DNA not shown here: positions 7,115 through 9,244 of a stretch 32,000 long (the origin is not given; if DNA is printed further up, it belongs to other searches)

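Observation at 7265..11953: Duplicated two-gene module: membrane-anchored transglutaminase-like protein plus tightly coupled small partner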

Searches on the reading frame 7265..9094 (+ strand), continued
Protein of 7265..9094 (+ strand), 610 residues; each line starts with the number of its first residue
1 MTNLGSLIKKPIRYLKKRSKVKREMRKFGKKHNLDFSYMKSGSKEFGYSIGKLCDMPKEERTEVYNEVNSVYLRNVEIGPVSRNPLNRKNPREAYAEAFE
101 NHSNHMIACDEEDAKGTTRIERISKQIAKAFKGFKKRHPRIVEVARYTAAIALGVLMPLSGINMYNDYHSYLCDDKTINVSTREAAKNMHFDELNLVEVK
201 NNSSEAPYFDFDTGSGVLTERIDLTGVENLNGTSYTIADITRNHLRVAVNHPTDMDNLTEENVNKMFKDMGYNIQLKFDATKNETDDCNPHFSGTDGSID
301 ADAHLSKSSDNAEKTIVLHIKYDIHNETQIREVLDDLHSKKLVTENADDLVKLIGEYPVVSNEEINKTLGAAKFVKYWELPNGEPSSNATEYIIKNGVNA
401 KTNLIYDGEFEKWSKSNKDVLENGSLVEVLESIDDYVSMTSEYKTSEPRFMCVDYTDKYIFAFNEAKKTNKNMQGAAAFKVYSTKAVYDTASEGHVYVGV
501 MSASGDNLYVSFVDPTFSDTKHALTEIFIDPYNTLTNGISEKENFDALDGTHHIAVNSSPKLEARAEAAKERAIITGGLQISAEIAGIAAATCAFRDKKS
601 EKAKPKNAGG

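Call 75: predict_structure(alignment_id=A3)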
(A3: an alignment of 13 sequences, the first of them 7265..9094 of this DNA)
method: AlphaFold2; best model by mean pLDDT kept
length: 610 residues; sequences in the alignment: 13
mean_pLDDT: 69.1   pTM: 0.55
mean pLDDT of the five models: 69.1, 68.4, 66.6, 66.3, 65.1
residues with pLDDT >= 90: 100; 70-90: 213; 50-70: 181; < 50: 116
segments of 3 or more residues with pLDDT < 50: 1-11, 40-46, 71-91, 112-121, 202-233, 523-537, 597-610
pLDDT, mean of each block of 10 residues (from residue 1): 36 64 72 60 47 75 67 38 39 55 57 45 56 65 60 59 75 86 91 77 33 23 37 56 70 77 85 83 59 84 74 74 76 80 68 63 85 96 88 74 76 93 96 91 67 89 93 91 72 79 94 85 45 47 86 88 88 75 64 51 39
secondary structure, 60 per line:
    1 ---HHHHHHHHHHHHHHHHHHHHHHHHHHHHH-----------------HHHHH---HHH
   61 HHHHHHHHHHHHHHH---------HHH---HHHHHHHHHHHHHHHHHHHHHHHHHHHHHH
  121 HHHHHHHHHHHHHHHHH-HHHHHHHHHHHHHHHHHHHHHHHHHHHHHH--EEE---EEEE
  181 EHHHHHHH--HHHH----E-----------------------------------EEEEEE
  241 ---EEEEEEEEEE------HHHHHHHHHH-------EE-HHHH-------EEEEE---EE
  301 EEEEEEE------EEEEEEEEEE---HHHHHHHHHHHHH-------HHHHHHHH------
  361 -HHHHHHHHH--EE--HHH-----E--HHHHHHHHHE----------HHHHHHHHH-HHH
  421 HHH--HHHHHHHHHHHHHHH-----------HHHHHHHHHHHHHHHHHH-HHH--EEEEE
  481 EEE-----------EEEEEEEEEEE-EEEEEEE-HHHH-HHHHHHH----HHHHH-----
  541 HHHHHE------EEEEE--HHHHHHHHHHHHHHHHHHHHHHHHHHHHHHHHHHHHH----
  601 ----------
elements in order: H4-32 H50-54 H58-75 H91-137 H139-168 E171-173 E177-181 H182-188 H191-194 E235-240 E244-253 H260-269 H280-283 E291-295 E299-307 E314-323 H327-339 H347-354 H362-370 H388-396 H408-416 H418-423 H426-440 H452-469 E476-483 E495-505 E507-513 H515-518 H520-526 H531-535 H541-545 E553-557 H560-596
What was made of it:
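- The long cytoplasmic N-terminal region is predicted helical (call 75).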

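Call 78: fold_search(model_id=the predicted structure, library=pdb)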
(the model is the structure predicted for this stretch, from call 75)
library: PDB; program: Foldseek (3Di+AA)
matches with E <= 10: 1162; with E <= 0.001: 0
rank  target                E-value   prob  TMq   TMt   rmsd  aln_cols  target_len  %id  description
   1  4fpw_A                1.4e-02  0.92  0.11  0.30   9.0       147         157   14  Crystal Structure of CalU16 from Micromonospora echinospora. Northeast Structural Genomics Consortium Target MiR12. (released 2012-12-12)
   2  1eq6                  5.7e-02  0.84  0.13  0.32  10.8       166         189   11  1.9 ANGSTROM RESOLUTION CRYSTAL STRUCTURE OF THE SACCHAROMYCES CEREVISIAE RAN-BINDING PROTEIN MOG1P (released 2000-05-27)
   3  6e8a_B                6.3e-02  0.82  0.11  0.35  12.5       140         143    9  Crystal structure of DcrB from Salmonella enterica at 1.92 Angstroms resolution (released 2018-10-31)
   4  5mxb                  6.3e-02  0.21  0.07  0.19  13.3       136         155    7  Crystal structure of yellow lupin LLPR-10.2B protein in complex with melatonin (released 2018-04-18)
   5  1jhs                  8.5e-02  0.66  0.12  0.30  13.7       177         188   13  Protein Mog1 E65A mutant (released 2003-06-03)
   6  9v6e_A                1.1e-01  0.12  0.10  0.06  20.6       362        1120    8  Cryo-EM structure of human full length KICSTOR complex (state 1) (released 2025-11-12)
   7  5dac_A                1.1e-01  0.04  0.06  0.08  29.6       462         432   10  ATP-gamma-S bound Rad50 from Chaetomium thermophilum in complex with DNA (released 2016-03-02)
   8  2luz_MODEL_1_A        1.2e-01  0.30  0.11  0.26  13.0       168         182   11  Solution NMR Structure of CalU16 from Micromonospora echinospora, Northeast Structural Genomics Consortium (NE (released 2012-10-03)
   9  5f9d_A                1.2e-01  0.11  0.09  0.12  23.7       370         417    9  Blood group antigen binding adhesin BabA of Helicobacter pylori strain P436 in complex with Lewis b blood group B hept (released 2016-01-20)
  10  3fiq_B                1.3e-01  0.23  0.08  0.20  11.6       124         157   10  Odorant Binding Protein OBP1 (released 2009-05-19)
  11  5mxw                  1.4e-01  0.23  0.08  0.22  13.6       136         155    9  Crystal structure of yellow lupin LLPR-10.2B protein in complex with melatonin and trans-zeatin. (released 2018-04-18)
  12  5kkx_B                1.5e-01  0.38  0.07  0.16  11.4       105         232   11  Crystal structure of a TbpB C-lobe mutant from Neisseria meningitidis M982 (released 2017-07-19)
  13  2k7h_MODEL_1_A        1.5e-01  0.18  0.06  0.20  12.6       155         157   17  NMR solution structure of soybean allergen Gly m 4 (released 2009-05-05)
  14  5amw_A                1.5e-01  0.14  0.07  0.19  13.7       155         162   14  Crystal Structure of the Strawberry Pathogenesis-Related 10 (PR-10) Fra a 2 protein (A141F) processed with the Crystal (released 2016-04-13)
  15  7mwn_A                1.8e-01  0.16  0.08  0.21  16.3       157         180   12  An engineered PYL2-based WIN 55,212-2 synthetic cannabinoid sensor with a stabilized HAB1 variant (released 2022-06-01)
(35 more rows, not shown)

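Call 88: search_protein_families(library=pfam, proteins=[L006:1617-3053:+, L005:7587-7979:+], max_evalue=0.001)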
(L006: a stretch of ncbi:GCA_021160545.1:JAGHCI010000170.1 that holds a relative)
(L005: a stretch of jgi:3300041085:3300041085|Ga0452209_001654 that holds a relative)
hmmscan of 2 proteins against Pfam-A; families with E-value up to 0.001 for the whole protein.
L006:1617-3053:+ (479 aa): 0 families

L005:7587-7979:+ (131 aa): 0 families

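Call 117: find_encoding_contigs(protein=P0015, flank=5000, max_places=3)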
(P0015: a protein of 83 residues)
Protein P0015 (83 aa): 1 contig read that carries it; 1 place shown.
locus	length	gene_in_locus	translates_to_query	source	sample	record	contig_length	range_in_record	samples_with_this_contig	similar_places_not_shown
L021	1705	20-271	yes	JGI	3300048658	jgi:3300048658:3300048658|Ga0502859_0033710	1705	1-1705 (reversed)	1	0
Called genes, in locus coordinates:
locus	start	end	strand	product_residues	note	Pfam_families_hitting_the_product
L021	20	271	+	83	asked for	-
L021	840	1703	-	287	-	?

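Call 118: find_encoding_contigs(protein=P0006, flank=5000, max_places=3)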
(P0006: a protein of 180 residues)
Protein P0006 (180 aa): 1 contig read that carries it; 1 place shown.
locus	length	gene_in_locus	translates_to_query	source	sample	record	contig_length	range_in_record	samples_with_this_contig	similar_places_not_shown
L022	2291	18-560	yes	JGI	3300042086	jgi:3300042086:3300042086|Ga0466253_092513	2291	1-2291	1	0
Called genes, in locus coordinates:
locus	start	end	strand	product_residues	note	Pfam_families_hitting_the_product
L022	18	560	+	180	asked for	-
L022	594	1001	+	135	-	-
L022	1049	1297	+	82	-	-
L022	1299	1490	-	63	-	PF00833:Ribosomal_S17e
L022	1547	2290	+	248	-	?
